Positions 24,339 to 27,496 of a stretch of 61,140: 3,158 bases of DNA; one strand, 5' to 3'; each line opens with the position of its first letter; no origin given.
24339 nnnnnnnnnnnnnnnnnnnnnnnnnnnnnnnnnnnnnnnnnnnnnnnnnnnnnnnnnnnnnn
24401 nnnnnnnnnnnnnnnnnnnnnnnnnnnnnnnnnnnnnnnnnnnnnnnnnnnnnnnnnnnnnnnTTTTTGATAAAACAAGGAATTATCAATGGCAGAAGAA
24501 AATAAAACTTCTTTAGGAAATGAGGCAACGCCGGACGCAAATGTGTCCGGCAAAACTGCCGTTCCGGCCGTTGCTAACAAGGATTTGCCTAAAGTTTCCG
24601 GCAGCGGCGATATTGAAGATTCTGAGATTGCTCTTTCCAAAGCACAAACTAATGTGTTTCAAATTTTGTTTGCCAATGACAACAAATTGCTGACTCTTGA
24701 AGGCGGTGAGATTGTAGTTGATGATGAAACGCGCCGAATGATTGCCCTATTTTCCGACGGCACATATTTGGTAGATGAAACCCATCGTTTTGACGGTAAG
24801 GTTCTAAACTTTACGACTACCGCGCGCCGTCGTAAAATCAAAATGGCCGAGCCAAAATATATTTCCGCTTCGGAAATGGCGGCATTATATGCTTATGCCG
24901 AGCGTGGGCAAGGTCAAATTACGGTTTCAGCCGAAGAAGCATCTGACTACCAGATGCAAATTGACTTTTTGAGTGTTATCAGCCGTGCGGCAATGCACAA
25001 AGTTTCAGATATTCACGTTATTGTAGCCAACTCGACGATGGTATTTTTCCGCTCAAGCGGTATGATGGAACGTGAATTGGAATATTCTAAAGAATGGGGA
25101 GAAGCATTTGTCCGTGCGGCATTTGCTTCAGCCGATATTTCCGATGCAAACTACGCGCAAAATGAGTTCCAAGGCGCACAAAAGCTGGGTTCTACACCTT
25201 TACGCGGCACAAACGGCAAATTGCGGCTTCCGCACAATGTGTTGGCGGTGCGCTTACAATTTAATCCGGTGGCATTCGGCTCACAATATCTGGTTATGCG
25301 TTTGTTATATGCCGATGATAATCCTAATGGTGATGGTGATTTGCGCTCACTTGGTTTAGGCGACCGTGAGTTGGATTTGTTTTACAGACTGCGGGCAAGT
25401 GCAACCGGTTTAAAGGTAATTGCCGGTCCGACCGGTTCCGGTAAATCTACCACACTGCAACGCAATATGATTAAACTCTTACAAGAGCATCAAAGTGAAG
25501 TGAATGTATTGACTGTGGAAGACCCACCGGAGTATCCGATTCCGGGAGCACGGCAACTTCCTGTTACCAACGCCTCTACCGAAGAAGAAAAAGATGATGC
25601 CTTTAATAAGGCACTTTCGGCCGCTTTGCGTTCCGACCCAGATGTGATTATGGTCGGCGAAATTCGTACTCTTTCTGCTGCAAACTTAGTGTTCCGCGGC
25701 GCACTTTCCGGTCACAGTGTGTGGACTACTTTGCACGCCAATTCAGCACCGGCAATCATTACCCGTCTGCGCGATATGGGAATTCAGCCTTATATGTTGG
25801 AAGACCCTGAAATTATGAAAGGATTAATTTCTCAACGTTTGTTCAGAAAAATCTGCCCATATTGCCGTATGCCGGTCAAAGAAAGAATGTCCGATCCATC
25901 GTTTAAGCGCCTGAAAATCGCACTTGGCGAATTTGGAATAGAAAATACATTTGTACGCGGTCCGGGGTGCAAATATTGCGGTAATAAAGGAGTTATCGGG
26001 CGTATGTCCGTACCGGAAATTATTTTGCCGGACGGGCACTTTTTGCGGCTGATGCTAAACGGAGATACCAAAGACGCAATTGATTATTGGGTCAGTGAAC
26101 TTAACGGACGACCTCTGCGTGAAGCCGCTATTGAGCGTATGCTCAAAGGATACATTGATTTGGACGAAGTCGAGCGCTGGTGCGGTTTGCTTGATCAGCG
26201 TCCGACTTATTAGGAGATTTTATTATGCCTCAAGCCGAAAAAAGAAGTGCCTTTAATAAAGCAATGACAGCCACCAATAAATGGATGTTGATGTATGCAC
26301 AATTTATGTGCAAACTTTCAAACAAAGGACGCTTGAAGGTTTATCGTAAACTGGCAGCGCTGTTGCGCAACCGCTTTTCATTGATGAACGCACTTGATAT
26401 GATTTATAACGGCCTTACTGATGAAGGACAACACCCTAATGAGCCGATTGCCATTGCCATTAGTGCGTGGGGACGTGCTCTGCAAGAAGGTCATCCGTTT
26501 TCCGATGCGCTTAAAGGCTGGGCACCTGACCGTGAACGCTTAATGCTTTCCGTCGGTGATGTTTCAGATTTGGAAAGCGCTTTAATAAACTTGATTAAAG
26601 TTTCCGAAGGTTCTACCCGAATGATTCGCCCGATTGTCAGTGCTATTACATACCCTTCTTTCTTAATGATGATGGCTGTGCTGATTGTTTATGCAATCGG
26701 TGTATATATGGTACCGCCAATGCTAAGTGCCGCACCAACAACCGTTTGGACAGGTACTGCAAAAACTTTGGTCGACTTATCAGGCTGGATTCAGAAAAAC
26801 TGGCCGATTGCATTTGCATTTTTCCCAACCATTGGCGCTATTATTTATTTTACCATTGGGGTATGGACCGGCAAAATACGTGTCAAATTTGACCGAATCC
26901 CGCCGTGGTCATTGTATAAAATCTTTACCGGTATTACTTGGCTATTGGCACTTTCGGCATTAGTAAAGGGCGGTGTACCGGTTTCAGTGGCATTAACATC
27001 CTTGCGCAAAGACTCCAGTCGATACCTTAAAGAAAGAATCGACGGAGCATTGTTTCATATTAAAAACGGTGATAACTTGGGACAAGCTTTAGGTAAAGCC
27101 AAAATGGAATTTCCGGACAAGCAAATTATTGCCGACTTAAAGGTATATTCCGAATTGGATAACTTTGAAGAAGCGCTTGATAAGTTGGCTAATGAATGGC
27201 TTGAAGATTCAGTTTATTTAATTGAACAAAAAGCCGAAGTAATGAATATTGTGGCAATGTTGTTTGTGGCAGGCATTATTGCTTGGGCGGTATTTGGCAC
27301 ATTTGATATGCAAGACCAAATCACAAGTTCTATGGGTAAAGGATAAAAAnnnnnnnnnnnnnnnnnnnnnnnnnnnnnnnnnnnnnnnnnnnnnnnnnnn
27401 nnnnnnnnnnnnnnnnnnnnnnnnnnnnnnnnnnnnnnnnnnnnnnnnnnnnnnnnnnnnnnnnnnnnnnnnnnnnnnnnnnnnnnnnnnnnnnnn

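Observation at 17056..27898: Type IVb pilus assembly operon (R64 pilL-N-O-P-Q-R order) placed back-to-back with a VirB/rvh-type T4SS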

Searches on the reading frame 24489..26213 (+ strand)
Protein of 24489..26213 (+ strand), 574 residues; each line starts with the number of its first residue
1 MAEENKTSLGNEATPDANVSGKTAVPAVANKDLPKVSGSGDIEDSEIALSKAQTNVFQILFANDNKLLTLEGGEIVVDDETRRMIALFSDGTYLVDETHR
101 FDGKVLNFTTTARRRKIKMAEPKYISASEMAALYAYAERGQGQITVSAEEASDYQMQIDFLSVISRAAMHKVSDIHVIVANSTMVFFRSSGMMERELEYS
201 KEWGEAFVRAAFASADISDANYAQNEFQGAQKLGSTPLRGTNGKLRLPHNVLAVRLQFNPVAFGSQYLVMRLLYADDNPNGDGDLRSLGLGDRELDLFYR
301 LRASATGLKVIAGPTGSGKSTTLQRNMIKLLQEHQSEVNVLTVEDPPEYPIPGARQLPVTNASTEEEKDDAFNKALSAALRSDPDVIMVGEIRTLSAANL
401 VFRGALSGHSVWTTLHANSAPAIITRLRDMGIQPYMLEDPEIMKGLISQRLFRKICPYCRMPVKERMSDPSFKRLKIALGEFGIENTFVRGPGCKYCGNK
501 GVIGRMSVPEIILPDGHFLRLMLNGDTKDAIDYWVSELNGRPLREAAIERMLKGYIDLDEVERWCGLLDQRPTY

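Call 3: search_protein_families(library=pfam, proteins=[window:24489-26213:+], max_evalue=0.01)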
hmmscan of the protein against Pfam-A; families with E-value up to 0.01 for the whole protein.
window:24489-26213:+ (574 aa): 3 families
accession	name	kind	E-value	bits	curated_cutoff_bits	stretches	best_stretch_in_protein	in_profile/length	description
PF00437.27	T2SSE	-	4.6e-63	213.5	24.9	1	162-563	14-370/370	Type II/IV secretion system protein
PF25199.1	nSTAND_NTPase5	-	0.00052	20.3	34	1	302-346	37-79/145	Novel STAND NTPase 5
PF13401.12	AAA_22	-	0.003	18.3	27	0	307-349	6-45/130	AAA domain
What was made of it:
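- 24489..26213 (+): Pilus extension ATPase (PilQ/BfpD type). PF00437, E = 4.6e-63 (call 3).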

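Call 6: search_protein_families(library=ncbifam, proteins=[window:24489-26213:+], max_evalue=0.01)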
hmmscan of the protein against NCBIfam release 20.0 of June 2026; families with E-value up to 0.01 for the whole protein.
window:24489-26213:+ (574 aa): 17 families
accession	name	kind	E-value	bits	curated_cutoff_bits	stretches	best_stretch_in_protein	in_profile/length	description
TIGR02533.1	type_II_gspE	equivalog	4.3e-65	220.2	630.25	1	162-563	115-484/486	type II secretion system ATPase GspE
TIGR02538.1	type_IV_pilB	equivalog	7.4e-56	189.9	675.65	1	249-563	263-560/564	type IV-A pilus assembly ATPase PilB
NF053534.1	T4PilAsmATPsTfpB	equivalog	2.7e-52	177.9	850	1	253-563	287-580/584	type IV pilus assembly ATPase TfpB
NF007755.0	PRK10436.1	equivalog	5e-49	167.2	617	1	142-567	70-461/465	type II secretion system protein GspE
NF041000.1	ATPase_ComGA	equivalog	3.4e-40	137.7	300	1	163-453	3-266/267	competence type IV pilus ATPase ComGA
TIGR01420.1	pilT_fam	subfamily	7.3e-31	107.6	319.1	1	163-454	5-270/343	PilT/PilU family type 4a pilus ATPase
TIGR02525.1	plasmid_TraJ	equivalog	2.1e-19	69.8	368.3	1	294-429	138-271/372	plasmid transfer ATPase TraJ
NF058587.1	archaellum_moto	equivalog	5e-17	61.8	550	1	311-430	280-396/527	archaellum flagellar ATPase motor FlaI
TIGR02524.1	dot_icm_DotB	equivalog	4.8e-15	55.6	463.3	1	304-427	132-256/358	Dot/Icm type IV secretion system ATPase DotB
NF053672.1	bindosome_BasE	exception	1.5e-12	47.1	1000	1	302-429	266-390/512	bindosome assembly system ATPase subunit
TIGR02788.1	VirB11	equivalog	1.8e-12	46.9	249.95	1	309-431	147-266/308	P-type DNA transfer ATPase VirB11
TIGR03819.1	heli_sec_ATPase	hypoth_equivalog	6.5e-10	38.7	373.15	1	304-432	176-302/340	TadA family conjugal transfer-associated ATPase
TIGR02782.1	TrbB_P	equivalog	6.8e-10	38.7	304.55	1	310-430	140-255/303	P-type conjugative transfer ATPase TrbB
NF010469.0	PRK13894.1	subfamily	1.6e-08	34.2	508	1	311-430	154-267/320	conjugal transfer ATPase TrbB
NF010407.0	PRK13833.1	subfamily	2.2e-08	33.9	499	1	310-430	148-262/323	conjugal transfer protein TrbB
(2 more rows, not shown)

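Call 10: find_encoding_contigs(protein=window:24489-26213:+, flank=10000, max_places=6)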
Protein window:24489-26213:+ (574 aa): 4 contigs read that carry it; 2 places shown.
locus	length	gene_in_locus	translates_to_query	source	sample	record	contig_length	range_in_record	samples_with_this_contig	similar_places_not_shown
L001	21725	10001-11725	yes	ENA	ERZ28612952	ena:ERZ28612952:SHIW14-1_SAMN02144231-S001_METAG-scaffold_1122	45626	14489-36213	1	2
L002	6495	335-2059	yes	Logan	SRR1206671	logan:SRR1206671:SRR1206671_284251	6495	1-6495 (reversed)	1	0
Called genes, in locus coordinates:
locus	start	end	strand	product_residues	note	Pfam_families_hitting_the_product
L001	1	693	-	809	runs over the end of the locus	PF27097:VirB4_TrbE_N, PF03135:CagE_TrbE_VirB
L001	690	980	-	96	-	-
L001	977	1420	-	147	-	-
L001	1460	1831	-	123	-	-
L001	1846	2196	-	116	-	PF04956:TrbC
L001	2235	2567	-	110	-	PF04956:TrbC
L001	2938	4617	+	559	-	-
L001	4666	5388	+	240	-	PF10671:TcpQ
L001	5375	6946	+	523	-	PF00263:Secretin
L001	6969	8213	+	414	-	PF06864:PAP_PilO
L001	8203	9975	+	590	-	-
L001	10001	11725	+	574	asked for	PF00437:T2SSE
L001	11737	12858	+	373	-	PF00482:T2SSF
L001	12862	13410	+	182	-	-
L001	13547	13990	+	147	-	-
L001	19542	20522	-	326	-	PF00437:T2SSE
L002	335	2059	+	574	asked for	PF00437:T2SSE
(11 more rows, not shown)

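Call 28: search_solved_structures(query=window:24489-26213:+, max_evalue=1e-10)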
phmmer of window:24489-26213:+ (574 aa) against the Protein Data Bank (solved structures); distinct sequences matched with E-value up to 1e-10: 25.
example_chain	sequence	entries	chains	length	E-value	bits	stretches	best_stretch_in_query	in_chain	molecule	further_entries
8dze_A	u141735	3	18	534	3.3e-89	302.9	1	55-566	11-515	BfpD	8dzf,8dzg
1p9r_A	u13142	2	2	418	1.2e-48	169.1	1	165-563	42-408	General secretion pathway protein E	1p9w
4pht_A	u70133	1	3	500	1.7e-48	168.6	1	244-563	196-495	General secretory pathway protein E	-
4kss_A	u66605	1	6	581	4.5e-48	167.2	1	166-563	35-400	Type II secretion system protein E, hemolysin-coregulated protein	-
4ksr_A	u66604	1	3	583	4.6e-48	167.1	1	166-563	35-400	Type II secretion system protein E, Hemolysin-coregulated protein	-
5it5_F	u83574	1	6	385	1.5e-44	155.6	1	243-561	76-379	ATP binding motif-containing protein PilF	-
5oiu_A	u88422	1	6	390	1.5e-44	155.6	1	243-561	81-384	Type IV pilus assembly protein PilF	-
6ejf_A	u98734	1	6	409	1.7e-44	155.4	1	243-561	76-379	Type IV pilus assembly protein PilF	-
6f8l_G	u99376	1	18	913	7.7e-44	153.2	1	242-561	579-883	Type IV pilus assembly protein PilF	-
3jc8_Ba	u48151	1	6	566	4.1e-39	137.6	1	252-561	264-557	Type IV-A pilus assembly ATPase PilB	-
5zfr_A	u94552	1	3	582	2.8e-36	128.2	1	253-563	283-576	Type IV pilus biogenesis ATPase PilB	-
5tsg_B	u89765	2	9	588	5.8e-36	127.2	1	253-563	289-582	Type IV pilus biogenesis ATPase PilB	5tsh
6olj_C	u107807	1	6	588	1.6e-35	125.8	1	253-563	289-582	Type IV pilus biogenesis ATPase PilB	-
2eyu_A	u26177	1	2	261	1.2e-24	89.9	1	284-455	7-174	twitching motility protein PilT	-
2ewv_A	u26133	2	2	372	1.9e-24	89.2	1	284-455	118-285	twitching motility protein PilT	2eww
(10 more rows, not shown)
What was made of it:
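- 24489..26213 (+): BfpD 8DZE scores 303 bits over residues 55-566; GspE scores 169 (call 28).
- On Type IVb pilus, R64 thin-pilus variant: BfpD is the best structure match (call 28).
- Checked: The best solved structure is BfpD at 303 bits; GspE scores 169 (call 28).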

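Call 46: search_dna_similar(query=window:24489-26213:+, collection=plasmids, mode=protein, max_rows=25, rows=best)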
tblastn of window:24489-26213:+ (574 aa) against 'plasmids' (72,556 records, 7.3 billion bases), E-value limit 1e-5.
The search stops at 5000 records and this limit was reached: more records match than are counted here, and every count below describes the 5000 best-scoring records only.
Records with a match: at least 5000; places in all: 7558; records where one place covers at least 80% of the query: 260.
Best place of each record, by identity: <60% 5000.
By first word of the organism name: Escherichia 2239; Salmonella 527; Klebsiella 394; Pseudomonas 239; Bacillus 213; Acinetobacter 162; Vibrio 146; Shigella 144; Ralstonia 122; Serratia 105; and 166 more.
By predicted mobility (MOB-suite, as given by PLSDB): conjugative 3236; non-mobilizable 1133; mobilizable 631.
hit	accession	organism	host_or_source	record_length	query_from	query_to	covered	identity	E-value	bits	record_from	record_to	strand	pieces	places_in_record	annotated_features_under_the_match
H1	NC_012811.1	Methylorubrum extorquens AM1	-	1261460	2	563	98%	34.9%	2e-89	309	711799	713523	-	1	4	none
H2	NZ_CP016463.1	Bosea sp. RAC05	Microbial isolate,Algal phycosphere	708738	67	570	88%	37.5%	4e-91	314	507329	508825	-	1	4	ATPase, T2SS/T4P/T4SS family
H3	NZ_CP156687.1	Burkholderia stagnalis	Bacterial cells,soils collected in ...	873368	71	568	87%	37.0%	3e-84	294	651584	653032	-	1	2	ATPase, T2SS/T4P/T4SS family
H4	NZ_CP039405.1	Escherichia coli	Homo sapiens,feces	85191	57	567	89%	35.5%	2e-84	295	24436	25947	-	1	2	ATPase, T2SS/T4P/T4SS family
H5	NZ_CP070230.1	Escherichia coli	Homo sapiens,stool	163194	57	567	89%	35.5%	2e-84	295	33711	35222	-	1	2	ATPase, T2SS/T4P/T4SS family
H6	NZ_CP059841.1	Escherichia coli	Homo sapiens,stool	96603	56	567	89%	35.2%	6e-84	293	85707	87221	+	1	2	bfpD: bundle-forming pilus extension ATPase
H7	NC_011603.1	Escherichia coli O127:H6 str. E2348/69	-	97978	56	567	89%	35.2%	6e-84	293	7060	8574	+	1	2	bfpD: bundle-forming pilus extension ATPase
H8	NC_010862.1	Escherichia coli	-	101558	56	567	89%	35.2%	6e-84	293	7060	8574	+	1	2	bfpD: bundle-forming pilus extension ATPase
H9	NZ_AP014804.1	Escherichia coli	-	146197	56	567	89%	35.0%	2e-84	294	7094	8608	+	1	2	bfpD: bundle-forming pilus extension ATPase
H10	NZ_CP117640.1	Escherichia albertii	Grus grus,whole organism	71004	56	567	89%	35.0%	3e-84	294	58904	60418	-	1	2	bfpD: bundle-forming pilus extension ATPase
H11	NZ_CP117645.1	Escherichia albertii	Grus grus,whole organism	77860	56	567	89%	35.0%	3e-84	294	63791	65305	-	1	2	bfpD: bundle-forming pilus extension ATPase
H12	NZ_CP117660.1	Escherichia albertii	Grus grus,whole organism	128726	56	567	89%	35.0%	3e-84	294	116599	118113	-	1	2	bfpD: bundle-forming pilus extension ATPase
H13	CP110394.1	Burkholderia sp. JSH-S8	Tetrastigma hemsleyanum Diels et Gilg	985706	71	568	87%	36.0%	4e-81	285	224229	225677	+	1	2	ATPase, T2SS/T4P/T4SS family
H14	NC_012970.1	Methylovorus glucosotrophus SIP3-4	-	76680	63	568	88%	35.4%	5e-85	296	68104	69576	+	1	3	ATPase, T2SS/T4P/T4SS family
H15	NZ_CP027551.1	Escherichia coli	Homo sapiens,stool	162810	73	567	86%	35.6%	1e-81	286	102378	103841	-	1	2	none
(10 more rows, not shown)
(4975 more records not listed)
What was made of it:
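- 24489..26213 (+): 35% identity to bfpD and to alphaproteobacterial type IVb ATPases (call 46).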

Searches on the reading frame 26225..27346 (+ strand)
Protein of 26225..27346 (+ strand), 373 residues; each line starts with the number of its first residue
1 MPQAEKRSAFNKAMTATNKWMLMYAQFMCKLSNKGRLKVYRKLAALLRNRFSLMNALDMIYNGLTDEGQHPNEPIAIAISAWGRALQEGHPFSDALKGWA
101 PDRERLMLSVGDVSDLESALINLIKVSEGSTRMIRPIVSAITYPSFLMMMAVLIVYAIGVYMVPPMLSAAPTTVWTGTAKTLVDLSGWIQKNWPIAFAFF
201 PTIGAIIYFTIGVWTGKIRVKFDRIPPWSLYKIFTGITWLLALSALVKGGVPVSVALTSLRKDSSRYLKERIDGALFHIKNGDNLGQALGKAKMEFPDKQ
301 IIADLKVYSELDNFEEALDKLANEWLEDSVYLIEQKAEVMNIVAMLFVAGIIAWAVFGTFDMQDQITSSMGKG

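Call 3: search_protein_families(library=pfam, proteins=[window:26225-27346:+], max_evalue=0.01)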
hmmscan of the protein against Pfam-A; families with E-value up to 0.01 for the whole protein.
window:26225-27346:+ (373 aa): 1 family
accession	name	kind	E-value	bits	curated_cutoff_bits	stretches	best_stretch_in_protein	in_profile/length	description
PF00482.28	T2SSF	-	1.8e-24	86.5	25.2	2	239-358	1-121/125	Type II secretion system (T2SS), protein F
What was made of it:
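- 26225..27346 (+): PilR/GspF-family platform protein. PF00482, two domains, E = 1.8e-24 (call 3).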

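Call 6: search_protein_families(library=ncbifam, proteins=[window:26225-27346:+], max_evalue=0.01)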
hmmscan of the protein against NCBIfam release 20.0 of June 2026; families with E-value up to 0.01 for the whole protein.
window:26225-27346:+ (373 aa): 6 families
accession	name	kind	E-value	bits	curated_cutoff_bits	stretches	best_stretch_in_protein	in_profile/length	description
TIGR02120.1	GspF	equivalog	4.8e-16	59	424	1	25-328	54-359/401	type II secretion system inner membrane protein GspF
NF007861.0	PRK10573.1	equivalog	1.7e-15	57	401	1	33-356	58-384/401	protein transport protein HofC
NF041012.2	T4P_ComGB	equivalog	2.6e-11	43.5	240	1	38-293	5-259/332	competence type IV pilus assembly protein ComGB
NF052606.1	T4PiliAsmPilCMyx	equivalog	1.5e-07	30.6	700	1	37-356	83-404/419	type IV pilus assembly protein PilC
NF047826.1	T3SSXpsF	equivalog_domain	1.7e-07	30.4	650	1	116-359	146-393/405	type II secretion system protein XpsF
NF052607.1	T4PiliAsmPilCThrm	equivalog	9.3e-06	25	700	1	41-360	73-394/406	type IV pilus assembly protein PilC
